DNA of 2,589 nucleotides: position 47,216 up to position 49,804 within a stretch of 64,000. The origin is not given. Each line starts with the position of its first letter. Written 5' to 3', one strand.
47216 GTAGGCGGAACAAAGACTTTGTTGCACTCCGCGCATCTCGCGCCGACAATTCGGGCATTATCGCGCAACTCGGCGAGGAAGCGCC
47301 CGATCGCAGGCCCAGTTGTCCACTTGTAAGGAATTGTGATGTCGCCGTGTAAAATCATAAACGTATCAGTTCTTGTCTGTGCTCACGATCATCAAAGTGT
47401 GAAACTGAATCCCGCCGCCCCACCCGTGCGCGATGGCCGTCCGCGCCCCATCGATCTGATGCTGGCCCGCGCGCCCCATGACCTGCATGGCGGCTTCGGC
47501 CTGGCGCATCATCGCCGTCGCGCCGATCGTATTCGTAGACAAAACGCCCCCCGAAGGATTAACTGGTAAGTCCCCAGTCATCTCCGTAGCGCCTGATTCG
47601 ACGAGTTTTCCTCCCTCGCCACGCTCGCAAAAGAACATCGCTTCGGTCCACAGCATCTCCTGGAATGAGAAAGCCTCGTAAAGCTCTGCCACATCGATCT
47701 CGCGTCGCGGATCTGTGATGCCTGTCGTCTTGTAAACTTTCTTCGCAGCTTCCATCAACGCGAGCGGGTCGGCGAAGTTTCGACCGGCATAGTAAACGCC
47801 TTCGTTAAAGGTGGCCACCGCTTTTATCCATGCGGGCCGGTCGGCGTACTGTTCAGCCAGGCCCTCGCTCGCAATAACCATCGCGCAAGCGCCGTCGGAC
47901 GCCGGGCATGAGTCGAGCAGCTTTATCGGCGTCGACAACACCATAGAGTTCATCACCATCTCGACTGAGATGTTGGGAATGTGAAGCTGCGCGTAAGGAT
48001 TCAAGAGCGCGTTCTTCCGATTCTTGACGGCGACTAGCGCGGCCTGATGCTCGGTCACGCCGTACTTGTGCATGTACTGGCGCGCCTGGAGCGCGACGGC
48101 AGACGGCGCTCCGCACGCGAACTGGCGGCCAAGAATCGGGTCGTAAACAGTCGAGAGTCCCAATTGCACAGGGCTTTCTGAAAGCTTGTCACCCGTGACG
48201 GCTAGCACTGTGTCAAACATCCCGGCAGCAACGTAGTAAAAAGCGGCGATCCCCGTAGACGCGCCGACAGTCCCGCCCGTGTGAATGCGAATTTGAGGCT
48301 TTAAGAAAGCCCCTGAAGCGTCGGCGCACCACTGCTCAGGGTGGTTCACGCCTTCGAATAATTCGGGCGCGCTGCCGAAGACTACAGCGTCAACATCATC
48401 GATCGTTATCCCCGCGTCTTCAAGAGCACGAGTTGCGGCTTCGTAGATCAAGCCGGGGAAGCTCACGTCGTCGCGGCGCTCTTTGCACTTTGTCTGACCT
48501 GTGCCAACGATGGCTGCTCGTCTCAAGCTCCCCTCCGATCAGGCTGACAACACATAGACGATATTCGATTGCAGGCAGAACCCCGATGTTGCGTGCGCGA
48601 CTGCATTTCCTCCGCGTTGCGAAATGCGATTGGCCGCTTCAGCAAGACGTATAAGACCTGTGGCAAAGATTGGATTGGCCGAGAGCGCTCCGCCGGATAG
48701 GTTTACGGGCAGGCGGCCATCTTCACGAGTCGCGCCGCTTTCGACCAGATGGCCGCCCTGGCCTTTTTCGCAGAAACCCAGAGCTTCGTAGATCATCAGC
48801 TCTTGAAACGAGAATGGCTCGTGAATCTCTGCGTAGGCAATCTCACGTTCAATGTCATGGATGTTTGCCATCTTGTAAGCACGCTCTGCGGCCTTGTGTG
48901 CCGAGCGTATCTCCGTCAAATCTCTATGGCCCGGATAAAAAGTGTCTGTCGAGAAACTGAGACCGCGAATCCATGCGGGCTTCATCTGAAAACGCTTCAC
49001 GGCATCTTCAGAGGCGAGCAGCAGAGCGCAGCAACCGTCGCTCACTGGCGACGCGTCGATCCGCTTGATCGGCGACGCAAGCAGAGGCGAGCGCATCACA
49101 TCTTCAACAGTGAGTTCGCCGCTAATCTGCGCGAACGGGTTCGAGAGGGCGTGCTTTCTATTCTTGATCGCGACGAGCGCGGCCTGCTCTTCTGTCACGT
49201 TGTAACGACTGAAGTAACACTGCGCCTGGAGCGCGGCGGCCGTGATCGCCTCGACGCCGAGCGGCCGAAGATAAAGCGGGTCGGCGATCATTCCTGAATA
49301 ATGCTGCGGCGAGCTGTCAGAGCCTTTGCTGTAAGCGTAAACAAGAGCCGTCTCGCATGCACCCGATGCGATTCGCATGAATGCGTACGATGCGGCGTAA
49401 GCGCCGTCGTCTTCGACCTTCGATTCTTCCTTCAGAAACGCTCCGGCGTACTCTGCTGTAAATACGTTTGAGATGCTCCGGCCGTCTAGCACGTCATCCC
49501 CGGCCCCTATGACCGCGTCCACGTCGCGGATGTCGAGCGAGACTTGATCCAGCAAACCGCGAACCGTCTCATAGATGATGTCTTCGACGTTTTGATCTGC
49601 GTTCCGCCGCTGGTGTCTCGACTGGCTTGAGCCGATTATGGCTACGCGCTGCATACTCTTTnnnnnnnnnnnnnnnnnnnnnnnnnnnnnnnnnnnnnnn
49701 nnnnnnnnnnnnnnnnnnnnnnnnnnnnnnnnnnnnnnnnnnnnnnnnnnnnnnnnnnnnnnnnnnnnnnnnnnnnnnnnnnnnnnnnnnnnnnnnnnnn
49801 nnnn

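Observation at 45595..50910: Beta-oxidation-like cluster: ACAD + two SCP-x-type thiolase-like proteins + fused double DUF35 + LLM oxidoreductase, preceded by an AT-rich 2x15-bp direct repeat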

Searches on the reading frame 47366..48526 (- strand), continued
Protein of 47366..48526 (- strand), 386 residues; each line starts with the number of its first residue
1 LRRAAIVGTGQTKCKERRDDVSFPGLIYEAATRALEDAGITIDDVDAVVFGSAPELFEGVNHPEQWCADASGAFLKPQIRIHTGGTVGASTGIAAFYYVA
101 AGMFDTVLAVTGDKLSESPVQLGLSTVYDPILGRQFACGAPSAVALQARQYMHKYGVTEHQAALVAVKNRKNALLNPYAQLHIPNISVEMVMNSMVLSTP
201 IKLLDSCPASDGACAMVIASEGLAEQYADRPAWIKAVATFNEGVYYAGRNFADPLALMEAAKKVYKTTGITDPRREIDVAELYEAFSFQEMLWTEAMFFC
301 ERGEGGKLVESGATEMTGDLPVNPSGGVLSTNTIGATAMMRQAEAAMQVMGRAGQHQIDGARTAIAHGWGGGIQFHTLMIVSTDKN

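Call 91: search_protein_families(library=pfam, proteins=[L036:10295-10765:+, L036:10773-13052:+, L037:10170-10643:+], max_evalue=0.01)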
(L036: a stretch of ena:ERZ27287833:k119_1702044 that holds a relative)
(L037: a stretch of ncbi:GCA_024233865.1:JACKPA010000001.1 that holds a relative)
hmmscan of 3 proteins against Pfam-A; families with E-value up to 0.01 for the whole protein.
L036:10295-10765:+ (156 aa): 1 family
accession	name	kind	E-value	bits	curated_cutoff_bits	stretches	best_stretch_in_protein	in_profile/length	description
PF12172.15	zf-ChsH2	-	3.3e-05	24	23.2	1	37-59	3-25/37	ChsH2, rubredoxin-like zinc ribbon domain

L036:10773-13052:+ (759 aa): 3 families
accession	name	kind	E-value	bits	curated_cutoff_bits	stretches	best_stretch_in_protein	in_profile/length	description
PF00501.34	AMP-binding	-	8.4e-19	68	29.9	1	29-263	1-204/384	AMP-binding enzyme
PF01796.24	OB_ChsH2_C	-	1.3e-14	54.3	27.1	1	676-740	2-65/65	ChsH2, C-terminal OB-fold domain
PF13193.12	AMP-binding_C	-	1.4e-12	48.8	24.5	1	522-597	1-76/76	AMP-binding enzyme C-terminal domain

L037:10170-10643:+ (157 aa): 3 families
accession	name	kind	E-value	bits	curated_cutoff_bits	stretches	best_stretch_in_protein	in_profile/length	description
PF01575.25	MaoC_dehydratas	-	5.2e-26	91.1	27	1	16-116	9-107/123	MaoC like domain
PF13452.11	FAS1_DH_region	-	0.00059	20.4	22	1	21-117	10-107/132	FAS1-like, dehydratase domain region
PF19315.5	MC_hydratase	-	0.0011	18.6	26.5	1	21-130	228-332/353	Mesaconyl-CoA hydratase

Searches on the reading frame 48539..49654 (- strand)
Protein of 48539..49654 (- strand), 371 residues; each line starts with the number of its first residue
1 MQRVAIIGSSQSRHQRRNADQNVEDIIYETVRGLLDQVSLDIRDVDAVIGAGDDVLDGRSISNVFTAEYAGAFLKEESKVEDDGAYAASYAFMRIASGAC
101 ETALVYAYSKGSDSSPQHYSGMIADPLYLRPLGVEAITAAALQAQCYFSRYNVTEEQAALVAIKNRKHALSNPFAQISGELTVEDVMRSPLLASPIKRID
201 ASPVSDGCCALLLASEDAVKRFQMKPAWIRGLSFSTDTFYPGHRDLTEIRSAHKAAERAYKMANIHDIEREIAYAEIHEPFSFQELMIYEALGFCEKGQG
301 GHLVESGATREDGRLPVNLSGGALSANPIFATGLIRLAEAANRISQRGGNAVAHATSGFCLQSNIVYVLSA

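Call 3: search_protein_families(library=pfam, proteins=[window:48539-49654:-], max_evalue=0.01)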
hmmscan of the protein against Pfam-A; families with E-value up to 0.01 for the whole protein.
window:48539-49654:- (371 aa): 3 families
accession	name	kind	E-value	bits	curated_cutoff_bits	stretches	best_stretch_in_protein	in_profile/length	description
PF22691.2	Thiolase_C_1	-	3.6e-25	88.8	28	1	244-359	13-126/144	Thiolase C-terminal domain-like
PF00108.29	Thiolase_N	-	0.00028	20.8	26.4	1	82-217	86-260/260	Thiolase, N-terminal domain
PF02803.24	Thiolase_C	-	0.0016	18.5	27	1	257-351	29-104/123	Thiolase, C-terminal domain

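Call 4: search_protein_families(library=ncbifam, proteins=[window:48539-49654:-], max_evalue=0.01)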
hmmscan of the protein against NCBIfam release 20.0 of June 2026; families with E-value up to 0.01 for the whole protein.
window:48539-49654:- (371 aa): 28 families (the best 25 are shown)
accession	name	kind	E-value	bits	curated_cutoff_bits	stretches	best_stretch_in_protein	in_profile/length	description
NF006180.0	PRK08313.1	subfamily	8.5e-77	258.6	514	1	1-351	3-357/389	thiolase domain-containing protein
NF005924.0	PRK07937.1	subfamily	2.2e-73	247.7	419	1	1-370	2-350/353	lipid-transfer protein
NF004721.0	PRK06065.1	equivalog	9.7e-71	238.7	455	1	2-350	10-364/393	thiolase domain-containing protein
NF004720.0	PRK06064.1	subfamily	2.9e-69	233.7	420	1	1-364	1-372/389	thiolase domain-containing protein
NF004722.0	PRK06066.1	equivalog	3.7e-68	230.3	516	1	1-356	3-363/385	thiolase domain-containing protein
NF009228.0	PRK12578.1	subfamily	2.5e-57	194.2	485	1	2-347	3-355/387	thiolase domain-containing protein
NF053570.1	AcCoTHIOL_METTL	equivalog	4.1e-49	167.4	600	1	1-351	1-356/385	acetyl-CoA acetyltransferase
NF004982.0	PRK06365.1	equivalog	3.3e-48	164.8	695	2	3-249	17-270/430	thiolase domain-containing protein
NF005704.0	PRK07516.1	subfamily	5.1e-48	164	412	1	2-348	2-357/389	thiolase domain-containing protein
NF004810.0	PRK06157.1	equivalog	1.4e-46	159.4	403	1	2-351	7-368/400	acetyl-CoA acetyltransferase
NF006010.0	PRK08142.1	subfamily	9.5e-45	153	462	1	11-344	13-349/388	thiolase domain-containing protein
NF004811.0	PRK06158.1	subfamily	4.6e-43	147.6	421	1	3-350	9-352/384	acetyl-CoA acetyltransferase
NF006102.0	PRK08256.1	subfamily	1.3e-39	136.4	436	1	138-355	149-371/394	lipid-transfer protein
NF004715.0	PRK06059.1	equivalog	2.2e-35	122.4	424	1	21-356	21-379/399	lipid-transfer protein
NF005892.0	PRK07855.1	subfamily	5.4e-33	114.4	469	1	3-354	7-368/390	lipid-transfer protein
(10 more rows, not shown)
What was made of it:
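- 48539..49654 (-): Alpha subunit: Ltp4-like thiolase-fold protein (371 aa), predicted non-catalytic. NCBIfam PRK07937 (Ltp4 model) scores 247.7 bits, below the 419 cut-off (call 4).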

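Call 8: search_solved_structures(query=window:48539-49654:-, max_evalue=0.00001, show_alignments=2)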
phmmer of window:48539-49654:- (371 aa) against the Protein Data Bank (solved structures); distinct sequences matched with E-value up to 0.00001: 18.
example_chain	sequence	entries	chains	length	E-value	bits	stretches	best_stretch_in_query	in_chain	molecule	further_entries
7yvy_A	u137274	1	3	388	1.9e-36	129.2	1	22-345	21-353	Acetyl-CoA acetyltransferase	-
4yzo_A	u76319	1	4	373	6.2e-36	127.5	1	80-361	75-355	Putative acyl-CoA acyltransferase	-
6esq_A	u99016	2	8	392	3.3e-31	112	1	1-344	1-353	acetoacetyl-CoA thiolase | Acetyl-CoA acetyltransferase thiolase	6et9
7pxp_C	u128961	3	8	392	7.1e-29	104.3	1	139-346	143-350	Benzoylsuccinyl-CoA thiolase subunit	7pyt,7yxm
4u4e_A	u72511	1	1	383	2.5e-28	102.5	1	3-344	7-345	Thiolase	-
6hsj_A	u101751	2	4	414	3.8e-25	92.1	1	145-350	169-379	SCP2-thiolase (type-1)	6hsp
6hrv_A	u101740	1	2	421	4e-25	92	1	145-350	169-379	SCP2-thiolase (type-1)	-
4bia_A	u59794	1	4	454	3.3e-24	89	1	194-345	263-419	3-KETOACYL-COA THIOLASE, PUTATIVE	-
4bi9_A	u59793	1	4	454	6.3e-24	88.1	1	194-345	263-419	3-KETOACYL-COA THIOLASE, PUTATIVE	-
3zbl_A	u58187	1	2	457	1.6e-20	76.9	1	145-342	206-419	3-KETOACYL-COA THIOLASE-LIKE PROTEIN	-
3zbk_A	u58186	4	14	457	1.6e-20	76.9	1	145-342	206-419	3-KETOACYL-COA THIOLASE-LIKE PROTEIN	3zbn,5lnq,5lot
3zbg_A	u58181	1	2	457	2e-20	76.5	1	145-342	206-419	3-KETOACYL-COA THIOLASE-LIKE PROTEIN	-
6ok1_A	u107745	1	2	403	5e-17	65.3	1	25-345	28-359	Lipid-transfer protein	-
9myr_A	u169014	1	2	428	4.6e-16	62.2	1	138-350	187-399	Nonspecific lipid-transfer protein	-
9skm_I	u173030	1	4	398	4.6e-13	52.3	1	21-355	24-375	2,4-diacetylphloroglucinol biosynthesis protein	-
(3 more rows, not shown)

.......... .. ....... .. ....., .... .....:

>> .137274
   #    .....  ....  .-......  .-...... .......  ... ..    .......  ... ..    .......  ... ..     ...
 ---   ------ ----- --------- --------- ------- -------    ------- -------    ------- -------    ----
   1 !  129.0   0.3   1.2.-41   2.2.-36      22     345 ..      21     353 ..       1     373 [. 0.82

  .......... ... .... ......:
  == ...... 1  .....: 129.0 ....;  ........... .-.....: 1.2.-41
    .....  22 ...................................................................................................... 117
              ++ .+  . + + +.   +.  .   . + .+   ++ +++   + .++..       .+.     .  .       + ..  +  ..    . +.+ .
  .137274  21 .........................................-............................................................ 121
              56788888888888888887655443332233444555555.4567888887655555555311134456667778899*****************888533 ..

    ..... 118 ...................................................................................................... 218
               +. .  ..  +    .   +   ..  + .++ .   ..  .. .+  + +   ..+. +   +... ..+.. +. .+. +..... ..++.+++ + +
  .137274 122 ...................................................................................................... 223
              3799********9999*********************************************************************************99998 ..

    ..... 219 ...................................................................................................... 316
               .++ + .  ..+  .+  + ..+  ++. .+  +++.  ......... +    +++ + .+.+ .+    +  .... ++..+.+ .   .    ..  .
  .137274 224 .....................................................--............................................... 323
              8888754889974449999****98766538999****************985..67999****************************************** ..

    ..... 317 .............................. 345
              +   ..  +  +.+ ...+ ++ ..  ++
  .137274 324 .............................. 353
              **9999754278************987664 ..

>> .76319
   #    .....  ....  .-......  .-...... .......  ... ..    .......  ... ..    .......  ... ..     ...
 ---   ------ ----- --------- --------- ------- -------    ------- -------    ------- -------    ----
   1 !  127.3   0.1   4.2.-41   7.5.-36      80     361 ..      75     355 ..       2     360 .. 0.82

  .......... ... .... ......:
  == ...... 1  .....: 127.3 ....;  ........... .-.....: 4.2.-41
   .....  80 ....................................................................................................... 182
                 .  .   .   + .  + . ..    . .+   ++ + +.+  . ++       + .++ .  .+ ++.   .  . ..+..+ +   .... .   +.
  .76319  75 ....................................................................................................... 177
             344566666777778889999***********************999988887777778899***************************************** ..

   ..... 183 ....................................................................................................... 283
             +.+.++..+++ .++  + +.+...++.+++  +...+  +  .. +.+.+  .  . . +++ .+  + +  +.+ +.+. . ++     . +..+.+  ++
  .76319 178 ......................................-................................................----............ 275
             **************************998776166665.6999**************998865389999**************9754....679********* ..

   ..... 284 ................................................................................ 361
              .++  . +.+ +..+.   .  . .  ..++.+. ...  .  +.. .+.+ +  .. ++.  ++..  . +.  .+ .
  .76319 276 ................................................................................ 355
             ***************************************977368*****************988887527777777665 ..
